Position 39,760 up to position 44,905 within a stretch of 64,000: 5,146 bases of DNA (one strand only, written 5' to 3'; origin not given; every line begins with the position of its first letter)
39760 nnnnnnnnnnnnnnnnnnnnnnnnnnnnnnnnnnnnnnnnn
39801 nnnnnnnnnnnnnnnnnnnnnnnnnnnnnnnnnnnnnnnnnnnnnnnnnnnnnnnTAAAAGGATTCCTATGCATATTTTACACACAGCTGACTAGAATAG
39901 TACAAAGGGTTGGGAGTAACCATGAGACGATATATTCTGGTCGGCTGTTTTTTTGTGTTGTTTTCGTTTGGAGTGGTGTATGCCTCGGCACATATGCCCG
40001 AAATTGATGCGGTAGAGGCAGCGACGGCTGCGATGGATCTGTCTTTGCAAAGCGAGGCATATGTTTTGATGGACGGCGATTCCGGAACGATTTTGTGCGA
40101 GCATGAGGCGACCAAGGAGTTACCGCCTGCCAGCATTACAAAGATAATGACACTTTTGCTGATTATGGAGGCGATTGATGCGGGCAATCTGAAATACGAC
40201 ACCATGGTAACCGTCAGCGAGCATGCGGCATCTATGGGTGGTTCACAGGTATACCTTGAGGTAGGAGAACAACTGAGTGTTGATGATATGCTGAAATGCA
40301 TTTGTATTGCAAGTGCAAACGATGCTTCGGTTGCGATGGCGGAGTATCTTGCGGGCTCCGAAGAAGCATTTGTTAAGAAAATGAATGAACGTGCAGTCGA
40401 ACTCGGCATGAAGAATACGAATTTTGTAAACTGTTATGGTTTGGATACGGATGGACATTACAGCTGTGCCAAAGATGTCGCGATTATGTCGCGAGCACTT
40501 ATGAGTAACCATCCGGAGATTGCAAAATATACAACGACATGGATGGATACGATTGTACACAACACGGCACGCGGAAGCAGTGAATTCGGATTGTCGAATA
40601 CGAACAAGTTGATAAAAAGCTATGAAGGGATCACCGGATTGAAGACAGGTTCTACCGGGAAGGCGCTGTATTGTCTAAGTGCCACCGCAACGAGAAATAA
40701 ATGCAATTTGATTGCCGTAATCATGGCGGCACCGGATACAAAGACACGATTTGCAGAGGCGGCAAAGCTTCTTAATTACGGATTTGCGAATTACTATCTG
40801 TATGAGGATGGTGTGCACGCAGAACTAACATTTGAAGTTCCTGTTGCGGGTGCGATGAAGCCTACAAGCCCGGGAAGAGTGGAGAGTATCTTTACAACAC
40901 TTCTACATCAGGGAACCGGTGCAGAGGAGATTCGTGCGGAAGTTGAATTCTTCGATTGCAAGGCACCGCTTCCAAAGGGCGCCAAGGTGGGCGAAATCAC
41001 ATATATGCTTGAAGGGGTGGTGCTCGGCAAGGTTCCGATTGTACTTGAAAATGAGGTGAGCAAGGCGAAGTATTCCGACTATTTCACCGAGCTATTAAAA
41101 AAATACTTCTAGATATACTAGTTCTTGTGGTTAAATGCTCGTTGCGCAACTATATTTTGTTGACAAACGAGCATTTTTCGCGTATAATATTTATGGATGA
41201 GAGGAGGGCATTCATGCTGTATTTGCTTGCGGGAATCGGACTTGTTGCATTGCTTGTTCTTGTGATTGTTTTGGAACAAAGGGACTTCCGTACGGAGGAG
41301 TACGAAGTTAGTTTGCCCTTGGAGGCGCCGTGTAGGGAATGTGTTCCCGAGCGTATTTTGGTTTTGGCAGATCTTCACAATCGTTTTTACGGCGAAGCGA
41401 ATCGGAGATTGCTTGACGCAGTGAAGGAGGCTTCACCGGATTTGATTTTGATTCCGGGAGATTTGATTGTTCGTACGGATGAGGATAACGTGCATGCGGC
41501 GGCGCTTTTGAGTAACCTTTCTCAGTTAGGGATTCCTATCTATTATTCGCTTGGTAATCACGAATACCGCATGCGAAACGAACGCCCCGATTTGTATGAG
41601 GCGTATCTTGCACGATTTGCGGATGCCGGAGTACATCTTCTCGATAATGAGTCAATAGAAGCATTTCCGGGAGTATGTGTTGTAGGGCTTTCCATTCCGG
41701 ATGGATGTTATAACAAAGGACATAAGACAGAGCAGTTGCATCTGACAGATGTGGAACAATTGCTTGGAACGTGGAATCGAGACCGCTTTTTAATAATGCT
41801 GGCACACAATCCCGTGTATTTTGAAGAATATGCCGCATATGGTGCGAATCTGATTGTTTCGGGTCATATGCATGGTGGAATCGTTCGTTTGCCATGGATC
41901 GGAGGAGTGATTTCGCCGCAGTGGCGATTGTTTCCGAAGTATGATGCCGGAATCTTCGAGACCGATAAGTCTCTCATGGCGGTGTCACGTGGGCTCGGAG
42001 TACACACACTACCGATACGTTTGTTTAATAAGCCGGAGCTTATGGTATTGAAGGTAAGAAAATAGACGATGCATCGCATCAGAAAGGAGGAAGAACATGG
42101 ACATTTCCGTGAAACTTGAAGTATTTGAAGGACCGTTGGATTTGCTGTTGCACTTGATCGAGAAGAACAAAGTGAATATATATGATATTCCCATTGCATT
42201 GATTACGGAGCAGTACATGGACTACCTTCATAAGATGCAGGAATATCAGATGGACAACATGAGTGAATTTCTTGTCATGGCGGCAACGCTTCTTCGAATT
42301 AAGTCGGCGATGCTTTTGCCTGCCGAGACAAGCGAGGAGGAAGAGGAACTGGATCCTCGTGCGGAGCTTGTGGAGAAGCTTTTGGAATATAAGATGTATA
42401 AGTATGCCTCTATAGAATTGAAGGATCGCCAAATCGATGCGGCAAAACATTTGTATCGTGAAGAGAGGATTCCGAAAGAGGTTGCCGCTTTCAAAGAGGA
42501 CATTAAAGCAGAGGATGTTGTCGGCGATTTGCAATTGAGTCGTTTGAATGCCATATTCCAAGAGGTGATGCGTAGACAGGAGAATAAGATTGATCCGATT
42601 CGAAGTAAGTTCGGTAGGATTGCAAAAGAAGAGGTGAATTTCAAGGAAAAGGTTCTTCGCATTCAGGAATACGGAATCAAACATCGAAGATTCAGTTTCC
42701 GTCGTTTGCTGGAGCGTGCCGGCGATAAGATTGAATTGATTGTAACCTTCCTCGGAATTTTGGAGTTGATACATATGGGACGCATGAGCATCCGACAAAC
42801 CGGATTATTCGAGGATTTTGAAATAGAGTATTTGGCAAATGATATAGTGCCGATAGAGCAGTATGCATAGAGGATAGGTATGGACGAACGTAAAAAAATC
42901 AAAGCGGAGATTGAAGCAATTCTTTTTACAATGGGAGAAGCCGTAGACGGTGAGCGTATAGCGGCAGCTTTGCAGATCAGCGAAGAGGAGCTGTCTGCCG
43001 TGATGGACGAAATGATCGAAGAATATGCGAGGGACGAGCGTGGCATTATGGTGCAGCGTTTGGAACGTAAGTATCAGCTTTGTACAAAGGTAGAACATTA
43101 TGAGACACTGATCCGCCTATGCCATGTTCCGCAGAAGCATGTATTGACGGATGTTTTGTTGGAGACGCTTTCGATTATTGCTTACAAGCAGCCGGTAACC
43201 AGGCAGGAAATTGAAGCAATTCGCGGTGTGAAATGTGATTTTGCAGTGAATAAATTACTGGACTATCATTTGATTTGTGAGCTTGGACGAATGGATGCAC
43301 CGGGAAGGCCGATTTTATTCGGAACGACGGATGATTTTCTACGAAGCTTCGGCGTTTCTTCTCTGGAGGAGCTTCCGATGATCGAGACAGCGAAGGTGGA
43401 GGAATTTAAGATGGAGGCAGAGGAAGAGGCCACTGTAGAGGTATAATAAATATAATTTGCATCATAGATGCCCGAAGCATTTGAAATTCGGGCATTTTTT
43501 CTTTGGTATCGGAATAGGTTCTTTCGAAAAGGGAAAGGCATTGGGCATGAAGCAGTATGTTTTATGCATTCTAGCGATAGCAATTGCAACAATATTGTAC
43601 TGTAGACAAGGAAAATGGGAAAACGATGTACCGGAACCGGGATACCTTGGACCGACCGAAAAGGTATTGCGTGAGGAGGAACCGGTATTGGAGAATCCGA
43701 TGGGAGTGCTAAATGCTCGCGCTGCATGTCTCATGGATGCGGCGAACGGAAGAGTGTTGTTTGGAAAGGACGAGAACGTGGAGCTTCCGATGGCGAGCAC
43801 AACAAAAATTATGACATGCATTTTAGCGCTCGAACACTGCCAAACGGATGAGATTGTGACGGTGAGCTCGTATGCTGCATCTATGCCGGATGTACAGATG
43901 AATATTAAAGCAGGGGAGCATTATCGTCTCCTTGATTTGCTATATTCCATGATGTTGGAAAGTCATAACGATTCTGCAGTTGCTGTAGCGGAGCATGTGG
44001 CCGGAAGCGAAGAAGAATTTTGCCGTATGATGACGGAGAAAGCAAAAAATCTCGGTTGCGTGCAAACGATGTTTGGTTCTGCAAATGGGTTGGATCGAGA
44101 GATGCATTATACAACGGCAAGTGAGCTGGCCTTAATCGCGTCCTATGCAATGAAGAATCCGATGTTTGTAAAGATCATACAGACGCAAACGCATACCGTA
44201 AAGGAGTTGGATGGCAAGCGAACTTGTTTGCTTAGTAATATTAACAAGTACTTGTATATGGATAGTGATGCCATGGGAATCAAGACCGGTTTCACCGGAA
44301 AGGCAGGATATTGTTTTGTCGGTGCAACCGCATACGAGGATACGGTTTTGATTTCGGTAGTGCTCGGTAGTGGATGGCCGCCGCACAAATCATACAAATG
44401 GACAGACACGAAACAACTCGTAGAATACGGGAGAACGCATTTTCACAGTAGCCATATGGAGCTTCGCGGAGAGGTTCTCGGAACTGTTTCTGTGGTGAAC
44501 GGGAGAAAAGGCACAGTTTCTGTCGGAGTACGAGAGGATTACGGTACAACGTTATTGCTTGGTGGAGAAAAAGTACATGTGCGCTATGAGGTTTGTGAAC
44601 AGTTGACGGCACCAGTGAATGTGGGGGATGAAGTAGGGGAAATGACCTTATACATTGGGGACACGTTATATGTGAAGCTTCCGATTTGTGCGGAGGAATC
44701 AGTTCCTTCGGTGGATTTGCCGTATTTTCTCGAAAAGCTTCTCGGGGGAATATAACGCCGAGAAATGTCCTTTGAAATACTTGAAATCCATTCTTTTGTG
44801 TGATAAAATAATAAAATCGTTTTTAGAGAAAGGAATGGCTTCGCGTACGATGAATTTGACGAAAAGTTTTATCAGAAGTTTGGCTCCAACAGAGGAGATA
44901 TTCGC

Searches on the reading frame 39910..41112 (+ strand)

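Call 47: search_protein_families(library=pfam, proteins=[window:39910-41112:+], max_evalue=0.001)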
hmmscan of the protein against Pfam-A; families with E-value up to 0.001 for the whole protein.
window:39910-41112:+ (400 aa): 3 families
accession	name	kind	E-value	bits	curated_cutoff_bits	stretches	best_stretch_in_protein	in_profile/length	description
PF00768.25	Peptidase_S11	-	8.3e-75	251.8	27.6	1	40-275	4-238/239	D-alanyl-D-alanine carboxypeptidase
PF13354.11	Beta-lactamase2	-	1.5e-11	44.5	22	1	58-198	9-147/214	Beta-lactamase enzyme family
PF07943.18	PBP5_C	-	5.5e-06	26.9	21.2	1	335-384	40-90/91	Penicillin-binding protein 5, C-terminal domain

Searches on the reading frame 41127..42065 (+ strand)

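Call 47: search_protein_families(library=pfam, proteins=[window:41127-42065:+], max_evalue=0.001)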
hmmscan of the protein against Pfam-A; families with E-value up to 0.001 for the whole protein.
window:41127-42065:+ (312 aa): 2 families
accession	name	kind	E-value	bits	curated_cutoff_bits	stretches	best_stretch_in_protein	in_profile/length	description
PF00149.33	Metallophos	-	2e-17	64.7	21.5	1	76-250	2-190/191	Calcineurin-like phosphoesterase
PF12850.12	Metallophos_2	-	0.00077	19.9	27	0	76-249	2-117/154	Calcineurin-like phosphoesterase superfamily domain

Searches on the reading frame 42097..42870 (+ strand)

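Call 47: search_protein_families(library=pfam, proteins=[window:42097-42870:+], max_evalue=0.001)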
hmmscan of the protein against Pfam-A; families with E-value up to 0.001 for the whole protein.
window:42097-42870:+ (257 aa): 1 family
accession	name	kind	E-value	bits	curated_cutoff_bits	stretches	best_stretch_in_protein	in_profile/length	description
PF02616.19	SMC_ScpA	-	1.1e-32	114.4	24.6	1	20-244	1-230/232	Segregation and condensation protein ScpA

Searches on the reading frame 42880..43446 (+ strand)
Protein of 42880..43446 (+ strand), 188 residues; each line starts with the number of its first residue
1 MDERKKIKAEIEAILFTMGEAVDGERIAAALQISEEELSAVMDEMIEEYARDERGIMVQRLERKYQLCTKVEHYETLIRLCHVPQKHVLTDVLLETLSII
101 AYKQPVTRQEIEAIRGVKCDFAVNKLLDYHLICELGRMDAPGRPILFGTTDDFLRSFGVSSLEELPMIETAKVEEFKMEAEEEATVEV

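Call 47: search_protein_families(library=pfam, proteins=[window:42880-43446:+], max_evalue=0.001)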
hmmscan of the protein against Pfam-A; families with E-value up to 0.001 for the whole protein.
window:42880-43446:+ (188 aa): 1 family
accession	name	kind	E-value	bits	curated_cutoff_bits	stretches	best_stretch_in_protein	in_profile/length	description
PF04079.22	SMC_ScpB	-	1.3e-52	178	27.4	1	10-167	2-159/160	Segregation and condensation complex subunit ScpB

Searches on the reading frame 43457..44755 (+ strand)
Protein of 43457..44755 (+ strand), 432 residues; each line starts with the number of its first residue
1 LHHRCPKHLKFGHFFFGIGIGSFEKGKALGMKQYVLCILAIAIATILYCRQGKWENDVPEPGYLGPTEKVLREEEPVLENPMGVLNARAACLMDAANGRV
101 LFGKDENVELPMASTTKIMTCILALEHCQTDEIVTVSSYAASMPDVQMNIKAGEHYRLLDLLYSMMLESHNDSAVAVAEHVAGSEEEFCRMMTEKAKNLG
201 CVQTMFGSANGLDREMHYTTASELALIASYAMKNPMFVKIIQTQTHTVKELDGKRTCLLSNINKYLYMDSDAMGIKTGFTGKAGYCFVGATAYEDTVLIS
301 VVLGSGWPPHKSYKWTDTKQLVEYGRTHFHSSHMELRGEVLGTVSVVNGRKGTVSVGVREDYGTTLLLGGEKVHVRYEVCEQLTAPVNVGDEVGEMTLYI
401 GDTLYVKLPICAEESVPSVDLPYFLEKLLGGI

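Call 23: search_protein_families(library=pfam, proteins=[window:43457-44755:+], max_evalue=0.00001)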
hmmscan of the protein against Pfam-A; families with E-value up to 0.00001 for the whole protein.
window:43457-44755:+ (432 aa): 2 families
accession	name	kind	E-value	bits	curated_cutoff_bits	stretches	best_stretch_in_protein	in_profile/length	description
PF00768.25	Peptidase_S11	-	1e-51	176.2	27.6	1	85-304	10-236/239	D-alanyl-D-alanine carboxypeptidase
PF07943.18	PBP5_C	-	5e-11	43.1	21.2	1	337-417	9-90/91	Penicillin-binding protein 5, C-terminal domain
